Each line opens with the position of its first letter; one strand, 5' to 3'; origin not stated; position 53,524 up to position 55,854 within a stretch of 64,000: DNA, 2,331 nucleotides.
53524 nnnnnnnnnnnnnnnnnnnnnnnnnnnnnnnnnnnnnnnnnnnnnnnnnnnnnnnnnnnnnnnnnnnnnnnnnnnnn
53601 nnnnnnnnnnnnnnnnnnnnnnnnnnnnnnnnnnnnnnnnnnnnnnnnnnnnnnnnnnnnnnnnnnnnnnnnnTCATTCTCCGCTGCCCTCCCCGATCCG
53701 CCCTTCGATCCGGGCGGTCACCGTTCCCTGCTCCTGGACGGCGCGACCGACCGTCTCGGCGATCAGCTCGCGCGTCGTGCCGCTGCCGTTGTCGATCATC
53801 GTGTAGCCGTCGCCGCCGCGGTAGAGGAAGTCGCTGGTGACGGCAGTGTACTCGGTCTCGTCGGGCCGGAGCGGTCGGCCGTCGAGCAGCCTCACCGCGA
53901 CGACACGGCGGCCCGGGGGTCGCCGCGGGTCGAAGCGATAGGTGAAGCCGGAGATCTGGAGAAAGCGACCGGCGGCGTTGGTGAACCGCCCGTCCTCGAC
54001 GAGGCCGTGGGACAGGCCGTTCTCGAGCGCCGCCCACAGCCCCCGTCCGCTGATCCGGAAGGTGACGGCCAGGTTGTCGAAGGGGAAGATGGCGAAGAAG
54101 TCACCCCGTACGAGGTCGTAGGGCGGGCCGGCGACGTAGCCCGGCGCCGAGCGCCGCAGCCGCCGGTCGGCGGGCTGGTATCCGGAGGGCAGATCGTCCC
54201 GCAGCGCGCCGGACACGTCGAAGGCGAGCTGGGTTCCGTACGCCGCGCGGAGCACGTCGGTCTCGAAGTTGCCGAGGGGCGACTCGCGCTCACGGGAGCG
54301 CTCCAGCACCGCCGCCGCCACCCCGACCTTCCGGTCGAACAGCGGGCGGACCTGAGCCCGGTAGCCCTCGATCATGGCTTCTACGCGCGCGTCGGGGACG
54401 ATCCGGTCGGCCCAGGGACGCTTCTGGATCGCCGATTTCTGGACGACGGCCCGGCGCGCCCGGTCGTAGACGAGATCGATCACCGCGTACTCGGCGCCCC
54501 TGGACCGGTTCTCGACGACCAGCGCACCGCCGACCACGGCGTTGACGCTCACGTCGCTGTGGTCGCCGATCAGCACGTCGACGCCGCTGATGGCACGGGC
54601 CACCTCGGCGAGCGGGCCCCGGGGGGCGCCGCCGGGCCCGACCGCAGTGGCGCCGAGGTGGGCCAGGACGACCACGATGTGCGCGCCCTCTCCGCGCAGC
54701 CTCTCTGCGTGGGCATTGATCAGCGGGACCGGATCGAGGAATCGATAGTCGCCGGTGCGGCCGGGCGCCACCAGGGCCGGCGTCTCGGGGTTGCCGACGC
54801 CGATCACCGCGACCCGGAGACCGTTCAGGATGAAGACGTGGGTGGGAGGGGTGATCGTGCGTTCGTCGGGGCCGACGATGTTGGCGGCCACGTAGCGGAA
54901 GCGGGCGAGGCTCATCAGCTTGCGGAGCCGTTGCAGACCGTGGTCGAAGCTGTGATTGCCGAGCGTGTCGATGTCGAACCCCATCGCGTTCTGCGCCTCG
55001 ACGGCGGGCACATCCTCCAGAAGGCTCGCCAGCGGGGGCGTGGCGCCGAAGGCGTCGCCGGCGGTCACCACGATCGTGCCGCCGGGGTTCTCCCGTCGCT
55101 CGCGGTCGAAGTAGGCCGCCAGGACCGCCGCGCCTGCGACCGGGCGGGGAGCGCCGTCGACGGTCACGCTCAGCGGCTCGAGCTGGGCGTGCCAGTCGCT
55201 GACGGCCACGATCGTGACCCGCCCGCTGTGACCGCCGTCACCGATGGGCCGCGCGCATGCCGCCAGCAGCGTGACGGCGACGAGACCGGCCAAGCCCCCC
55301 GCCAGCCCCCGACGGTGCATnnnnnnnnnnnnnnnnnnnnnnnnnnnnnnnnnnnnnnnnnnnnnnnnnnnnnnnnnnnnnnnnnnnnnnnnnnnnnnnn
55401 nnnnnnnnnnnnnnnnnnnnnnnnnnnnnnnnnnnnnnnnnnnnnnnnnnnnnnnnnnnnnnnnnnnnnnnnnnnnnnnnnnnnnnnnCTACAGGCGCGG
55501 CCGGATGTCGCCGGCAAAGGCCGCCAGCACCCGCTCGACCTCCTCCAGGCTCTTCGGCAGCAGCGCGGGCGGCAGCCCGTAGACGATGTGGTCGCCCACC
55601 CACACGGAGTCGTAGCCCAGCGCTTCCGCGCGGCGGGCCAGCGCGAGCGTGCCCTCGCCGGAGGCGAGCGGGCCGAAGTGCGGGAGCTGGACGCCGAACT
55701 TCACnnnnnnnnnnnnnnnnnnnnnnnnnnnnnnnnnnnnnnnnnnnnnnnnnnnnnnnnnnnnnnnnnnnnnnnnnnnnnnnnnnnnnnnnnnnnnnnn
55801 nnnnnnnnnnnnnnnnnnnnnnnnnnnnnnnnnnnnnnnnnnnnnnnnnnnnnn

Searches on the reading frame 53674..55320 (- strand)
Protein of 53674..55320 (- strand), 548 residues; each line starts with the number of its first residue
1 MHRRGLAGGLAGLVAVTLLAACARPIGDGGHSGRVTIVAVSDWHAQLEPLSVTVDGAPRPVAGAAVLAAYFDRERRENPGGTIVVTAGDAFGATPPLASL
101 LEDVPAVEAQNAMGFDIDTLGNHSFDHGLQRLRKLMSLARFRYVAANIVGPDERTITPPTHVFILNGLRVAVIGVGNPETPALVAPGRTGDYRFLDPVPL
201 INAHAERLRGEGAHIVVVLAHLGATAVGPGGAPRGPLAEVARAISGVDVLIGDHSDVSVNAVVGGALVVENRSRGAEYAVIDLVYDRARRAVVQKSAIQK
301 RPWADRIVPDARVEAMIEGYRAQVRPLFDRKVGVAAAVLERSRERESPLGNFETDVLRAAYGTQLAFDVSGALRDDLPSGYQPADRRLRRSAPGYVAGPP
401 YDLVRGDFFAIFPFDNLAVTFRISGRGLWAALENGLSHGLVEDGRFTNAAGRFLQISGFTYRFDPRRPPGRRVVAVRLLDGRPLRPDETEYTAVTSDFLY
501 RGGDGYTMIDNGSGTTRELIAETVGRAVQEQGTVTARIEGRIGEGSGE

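Call 54: search_protein_families(library=pfam, proteins=[window:53674-55320:-], max_evalue=0.01)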
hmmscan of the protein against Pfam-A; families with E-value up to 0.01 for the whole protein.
window:53674-55320:- (548 aa): 2 families
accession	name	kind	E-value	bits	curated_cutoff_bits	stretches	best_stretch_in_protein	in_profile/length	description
PF02872.23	5_nucleotid_C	-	8.1e-28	97.9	23.6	1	339-510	14-157/158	5'-nucleotidase, C-terminal domain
PF00149.33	Metallophos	-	0.0057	17.6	21.5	0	36-225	2-159/191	Calcineurin-like phosphoesterase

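Call 88: search_protein_families(library=ncbifam, proteins=[window:53674-55320:-], max_evalue=0.01)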
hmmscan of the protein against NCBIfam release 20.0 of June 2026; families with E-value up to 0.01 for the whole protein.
window:53674-55320:- (548 aa): 14 families
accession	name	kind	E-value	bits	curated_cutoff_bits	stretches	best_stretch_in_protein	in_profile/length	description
NF006934.0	PRK09419.1-1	subfamily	2.2e-56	191.2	1646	1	34-509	630-1067/1174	multifunctional 2',3'-cyclic-nucleotide 2'-phosphodiesterase/3'-nucleotidase/5'-nucleotidase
NF047875.1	5nuc_LPXTG_Strp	exception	1.7e-38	132.6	1050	2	169-511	200-531/684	surface-anchored 5'-nucleotidase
NF006936.0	PRK09419.1-3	equivalog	2.3e-34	118.3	2542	1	32-506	701-1154/1212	multifunctional 2',3'-cyclic-nucleotide 2'-phosphodiesterase/3'-nucleotidase/5'-nucleotidase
NF040549.1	Nt5e_LPXTG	exception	1.9e-28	99.2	1050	2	34-326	98-389/731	cell surface ecto-5'-nucleotidase Nt5e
NF007109.1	PRK09558.1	equivalog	2.1e-26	92.8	600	1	76-259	73-259/550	bifunctional UDP-sugar hydrolase/5'-nucleotidase UshA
NF006937.0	PRK09419.1-4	equivalog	1.7e-24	85.4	2554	2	165-514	796-1122/1411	multifunctional 2',3'-cyclic-nucleotide 2'-phosphodiesterase/3'-nucleotidase/5'-nucleotidase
TIGR04486.1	thiosulf_SoxB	equivalog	7.4e-24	83.9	550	1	61-367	114-410/556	thiosulfohydrolase SoxB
TIGR01530.1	nadN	equivalog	3e-19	69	436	1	36-253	2-213/550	NAD nucleotidase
NF006935.0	PRK09419.1-2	equivalog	3e-18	64.9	2801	2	238-511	879-1140/1445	multifunctional 2',3'-cyclic-nucleotide 2'-phosphodiesterase/3'-nucleotidase/5'-nucleotidase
NF006938.0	PRK09420.1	equivalog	1.3e-11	43.6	486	1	104-255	99-259/648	bifunctional 2',3'-cyclic-nucleotide 2'-phosphodiesterase/3'-nucleotidase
NF008871.0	PRK11907.1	equivalog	1.4e-11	43.2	1266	1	30-256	111-352/814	bifunctional 2',3'-cyclic-nucleotide 2'-phosphodiesterase/3'-nucleotidase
NF041198.1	UshA_like_PCGU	equivalog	3.3e-10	39.2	275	1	107-289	98-271/519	UshA-like (seleno)protein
TIGR01390.1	CycNucDiestase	equivalog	7.5e-09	34.6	883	1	104-255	77-237/626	2',3'-cyclic-nucleotide 2'-phosphodiesterase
NF006933.0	PRK09418.1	equivalog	9.4e-08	30.7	1419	1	109-304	125-338/780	bifunctional 2',3'-cyclic-nucleotide 2'-phosphodiesterase/3'-nucleotidase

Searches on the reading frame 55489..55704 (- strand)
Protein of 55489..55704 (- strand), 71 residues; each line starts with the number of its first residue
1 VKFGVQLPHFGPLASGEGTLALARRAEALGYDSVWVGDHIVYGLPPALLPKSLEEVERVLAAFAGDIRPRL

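Call 89: search_protein_families(library=pfam, proteins=[window:55489-55704:-], max_evalue=0.01)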
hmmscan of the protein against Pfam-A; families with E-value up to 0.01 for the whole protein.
window:55489-55704:- (71 aa): 1 family
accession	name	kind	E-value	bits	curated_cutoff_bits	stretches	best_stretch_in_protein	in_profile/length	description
PF00296.26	Bac_luciferase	-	3e-05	24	27.9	1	1-40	1-46/314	Luciferase-like monooxygenase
